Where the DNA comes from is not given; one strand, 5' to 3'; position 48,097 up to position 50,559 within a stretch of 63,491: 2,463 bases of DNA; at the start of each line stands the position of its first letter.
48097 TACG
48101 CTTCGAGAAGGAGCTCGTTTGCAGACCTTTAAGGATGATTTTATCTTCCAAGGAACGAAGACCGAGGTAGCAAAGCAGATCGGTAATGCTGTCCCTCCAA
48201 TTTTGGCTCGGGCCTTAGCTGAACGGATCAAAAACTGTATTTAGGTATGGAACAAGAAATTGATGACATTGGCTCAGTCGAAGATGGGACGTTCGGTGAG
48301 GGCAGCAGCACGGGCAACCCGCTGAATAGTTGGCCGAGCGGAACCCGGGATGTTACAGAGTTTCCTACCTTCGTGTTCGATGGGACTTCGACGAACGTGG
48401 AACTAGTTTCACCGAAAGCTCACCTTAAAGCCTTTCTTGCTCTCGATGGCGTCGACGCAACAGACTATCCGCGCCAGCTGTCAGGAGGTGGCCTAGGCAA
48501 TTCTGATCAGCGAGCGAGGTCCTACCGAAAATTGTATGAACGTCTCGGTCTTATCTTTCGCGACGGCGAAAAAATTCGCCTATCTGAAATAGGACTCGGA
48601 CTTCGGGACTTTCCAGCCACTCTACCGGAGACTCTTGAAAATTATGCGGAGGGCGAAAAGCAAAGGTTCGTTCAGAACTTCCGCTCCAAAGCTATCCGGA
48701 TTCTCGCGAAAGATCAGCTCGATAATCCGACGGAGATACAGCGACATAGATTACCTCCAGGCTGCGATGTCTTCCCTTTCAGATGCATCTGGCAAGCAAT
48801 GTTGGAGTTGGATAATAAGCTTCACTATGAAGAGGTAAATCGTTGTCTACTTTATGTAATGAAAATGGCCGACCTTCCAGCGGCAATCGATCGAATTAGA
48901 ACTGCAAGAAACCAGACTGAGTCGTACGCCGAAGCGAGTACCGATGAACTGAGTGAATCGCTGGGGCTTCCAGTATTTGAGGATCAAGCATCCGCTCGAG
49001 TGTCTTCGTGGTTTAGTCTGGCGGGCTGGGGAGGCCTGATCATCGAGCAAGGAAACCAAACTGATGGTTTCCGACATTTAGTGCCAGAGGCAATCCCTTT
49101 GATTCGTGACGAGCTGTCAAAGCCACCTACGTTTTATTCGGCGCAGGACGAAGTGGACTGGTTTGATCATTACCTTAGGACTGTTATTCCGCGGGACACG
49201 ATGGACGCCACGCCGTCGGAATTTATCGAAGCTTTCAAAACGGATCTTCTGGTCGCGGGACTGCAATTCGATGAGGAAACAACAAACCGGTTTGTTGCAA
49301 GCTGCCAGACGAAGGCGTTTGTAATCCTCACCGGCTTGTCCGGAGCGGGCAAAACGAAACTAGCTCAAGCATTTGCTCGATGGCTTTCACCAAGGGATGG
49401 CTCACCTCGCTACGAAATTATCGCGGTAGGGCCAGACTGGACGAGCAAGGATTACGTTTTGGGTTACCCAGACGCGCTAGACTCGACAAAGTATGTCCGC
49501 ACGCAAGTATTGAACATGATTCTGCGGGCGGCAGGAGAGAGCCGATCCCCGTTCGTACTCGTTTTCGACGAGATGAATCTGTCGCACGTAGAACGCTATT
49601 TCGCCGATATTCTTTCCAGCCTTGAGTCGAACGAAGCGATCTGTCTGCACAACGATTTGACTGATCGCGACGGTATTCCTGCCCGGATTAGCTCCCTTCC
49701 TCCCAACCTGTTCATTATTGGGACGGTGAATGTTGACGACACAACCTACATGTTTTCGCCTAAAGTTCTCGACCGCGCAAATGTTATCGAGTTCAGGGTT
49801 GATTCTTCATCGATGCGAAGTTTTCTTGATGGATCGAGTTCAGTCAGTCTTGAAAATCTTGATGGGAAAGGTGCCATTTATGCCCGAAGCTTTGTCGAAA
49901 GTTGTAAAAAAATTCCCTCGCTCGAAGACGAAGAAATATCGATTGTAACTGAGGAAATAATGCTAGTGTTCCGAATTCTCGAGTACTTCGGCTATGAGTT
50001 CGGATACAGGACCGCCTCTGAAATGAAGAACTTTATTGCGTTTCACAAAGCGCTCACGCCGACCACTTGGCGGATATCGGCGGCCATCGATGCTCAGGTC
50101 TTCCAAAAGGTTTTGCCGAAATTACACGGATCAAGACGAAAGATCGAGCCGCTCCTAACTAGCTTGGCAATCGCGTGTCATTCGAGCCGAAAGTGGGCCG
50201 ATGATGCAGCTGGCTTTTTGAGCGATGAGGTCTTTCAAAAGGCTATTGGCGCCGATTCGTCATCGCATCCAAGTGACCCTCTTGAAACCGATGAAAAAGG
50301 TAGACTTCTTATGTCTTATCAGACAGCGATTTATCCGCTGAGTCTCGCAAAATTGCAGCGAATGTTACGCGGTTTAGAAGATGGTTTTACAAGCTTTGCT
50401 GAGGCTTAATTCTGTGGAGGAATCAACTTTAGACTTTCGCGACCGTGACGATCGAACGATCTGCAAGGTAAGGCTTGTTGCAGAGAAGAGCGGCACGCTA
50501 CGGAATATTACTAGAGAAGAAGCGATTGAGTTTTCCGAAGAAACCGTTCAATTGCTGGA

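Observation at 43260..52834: Lower-GC defence island splitting a pectin/rhamnose regulon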

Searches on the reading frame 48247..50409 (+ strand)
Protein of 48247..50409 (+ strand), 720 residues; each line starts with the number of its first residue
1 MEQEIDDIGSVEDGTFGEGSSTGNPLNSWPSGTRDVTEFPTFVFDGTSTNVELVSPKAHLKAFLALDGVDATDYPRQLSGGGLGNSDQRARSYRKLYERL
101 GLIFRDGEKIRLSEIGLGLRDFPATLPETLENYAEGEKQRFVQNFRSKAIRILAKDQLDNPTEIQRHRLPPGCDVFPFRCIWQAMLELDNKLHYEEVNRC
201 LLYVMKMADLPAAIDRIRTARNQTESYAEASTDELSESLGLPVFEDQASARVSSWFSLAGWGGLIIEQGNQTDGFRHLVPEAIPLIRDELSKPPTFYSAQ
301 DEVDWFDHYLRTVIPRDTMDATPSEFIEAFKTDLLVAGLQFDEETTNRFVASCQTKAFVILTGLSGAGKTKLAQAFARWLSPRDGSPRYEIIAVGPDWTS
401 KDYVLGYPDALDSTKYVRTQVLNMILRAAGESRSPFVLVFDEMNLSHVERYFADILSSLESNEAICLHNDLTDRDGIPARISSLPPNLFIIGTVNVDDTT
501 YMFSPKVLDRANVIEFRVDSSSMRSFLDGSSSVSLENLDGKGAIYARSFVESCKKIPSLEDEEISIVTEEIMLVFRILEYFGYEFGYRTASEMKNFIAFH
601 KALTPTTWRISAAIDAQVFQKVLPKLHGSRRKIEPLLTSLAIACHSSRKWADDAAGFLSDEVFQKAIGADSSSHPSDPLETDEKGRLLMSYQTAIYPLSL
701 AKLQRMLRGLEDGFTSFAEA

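Call 3: search_protein_families(library=pfam, proteins=[window:48247-50409:+], max_evalue=0.01)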
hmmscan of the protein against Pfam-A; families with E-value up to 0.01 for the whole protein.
window:48247-50409:+ (720 aa): 5 families
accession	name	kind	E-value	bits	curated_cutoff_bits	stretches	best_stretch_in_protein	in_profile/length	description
PF13401.12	AAA_22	-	2.7e-06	28.2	27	1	355-445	4-95/130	AAA domain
PF07728.20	AAA_5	-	4.5e-05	23.9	22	1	359-498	2-125/139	AAA domain (dynein-related subfamily)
PF13191.12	AAA_16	-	0.00022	22.2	32.6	0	357-383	25-51/167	AAA ATPase domain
PF02367.23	TsaE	-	0.0019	18.6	26.6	1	345-392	10-59/128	Threonylcarbamoyl adenosine biosynthesis protein TsaE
PF20720.3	nSTAND3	-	0.0024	18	27.2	1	347-383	8-44/155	Novel STAND NTPase 3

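Call 4: search_protein_families(library=padloc, proteins=[window:48247-50409:+], max_evalue=0.01)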
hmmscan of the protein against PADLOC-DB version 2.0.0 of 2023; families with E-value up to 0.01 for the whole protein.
window:48247-50409:+ (720 aa): 2 families
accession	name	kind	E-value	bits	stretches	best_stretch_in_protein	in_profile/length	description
PDLC04547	PDC-M26A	-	2.4e-46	156.6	2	326-463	302-433/724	-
PDLC04140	mad8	-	0.0072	13.9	0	354-396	25-67/314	mads_8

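Call 16: search_protein_families(library=ncbifam, proteins=[window:48247-50409:+], max_evalue=0.01)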
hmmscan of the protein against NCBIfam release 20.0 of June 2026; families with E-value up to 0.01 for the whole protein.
window:48247-50409:+ (720 aa): 2 families
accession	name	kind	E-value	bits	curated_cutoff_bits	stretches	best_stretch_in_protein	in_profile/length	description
NF008457.0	PRK11331.1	equivalog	1.4e-06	27.3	637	1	320-527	163-368/459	5-methylcytosine-specific restriction enzyme subunit McrB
TIGR00150.1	T6A_YjeE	equivalog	0.00086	19.2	60.1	1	345-392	11-60/135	tRNA (adenosine(37)-N6)-threonylcarbamoyltransferase complex ATPase subunit type 1 TsaE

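Call 39: search_solved_structures(query=window:48247-50409:+, max_evalue=0.01, show_alignments=1)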
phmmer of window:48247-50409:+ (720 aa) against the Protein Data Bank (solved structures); distinct sequences matched with E-value up to 0.01: 5.
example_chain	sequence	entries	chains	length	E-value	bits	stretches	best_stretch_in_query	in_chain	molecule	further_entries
6ut3_A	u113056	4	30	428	1.2e-06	30.5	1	435-503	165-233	GTPase subunit of restriction endonuclease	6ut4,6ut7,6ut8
6hz4_A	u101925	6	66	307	1.8e-06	29.9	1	342-510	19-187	5-methylcytosine-specific restriction enzyme B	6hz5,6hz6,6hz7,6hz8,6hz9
6ut6_A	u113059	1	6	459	2.9e-06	29.2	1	339-510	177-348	5-methylcytosine-specific restriction enzyme B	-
7vsr_A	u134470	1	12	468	3e-06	29.2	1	339-510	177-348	5-methylcytosine-specific restriction enzyme B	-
6ut5_A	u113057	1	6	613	3.2e-06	29.1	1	435-503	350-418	GTPase subunit of restriction endonuclease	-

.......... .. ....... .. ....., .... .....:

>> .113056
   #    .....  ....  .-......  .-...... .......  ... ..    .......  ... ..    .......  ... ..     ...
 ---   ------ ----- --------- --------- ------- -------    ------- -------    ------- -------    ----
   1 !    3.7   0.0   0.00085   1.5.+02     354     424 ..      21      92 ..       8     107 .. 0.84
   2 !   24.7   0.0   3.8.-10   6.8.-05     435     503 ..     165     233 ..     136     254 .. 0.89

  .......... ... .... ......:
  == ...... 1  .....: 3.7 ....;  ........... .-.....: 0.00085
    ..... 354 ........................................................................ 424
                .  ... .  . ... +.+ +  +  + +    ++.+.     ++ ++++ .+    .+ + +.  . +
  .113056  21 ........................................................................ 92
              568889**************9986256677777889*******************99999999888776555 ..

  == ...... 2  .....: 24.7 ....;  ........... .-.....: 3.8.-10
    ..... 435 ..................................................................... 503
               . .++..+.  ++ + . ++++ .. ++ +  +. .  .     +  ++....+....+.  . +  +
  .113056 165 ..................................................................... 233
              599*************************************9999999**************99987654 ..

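Call 97: search_protein_families(library=phrogs, proteins=[window:48247-50409:+], max_evalue=0.01)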
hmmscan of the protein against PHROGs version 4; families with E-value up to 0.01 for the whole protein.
window:48247-50409:+ (720 aa): 0 families
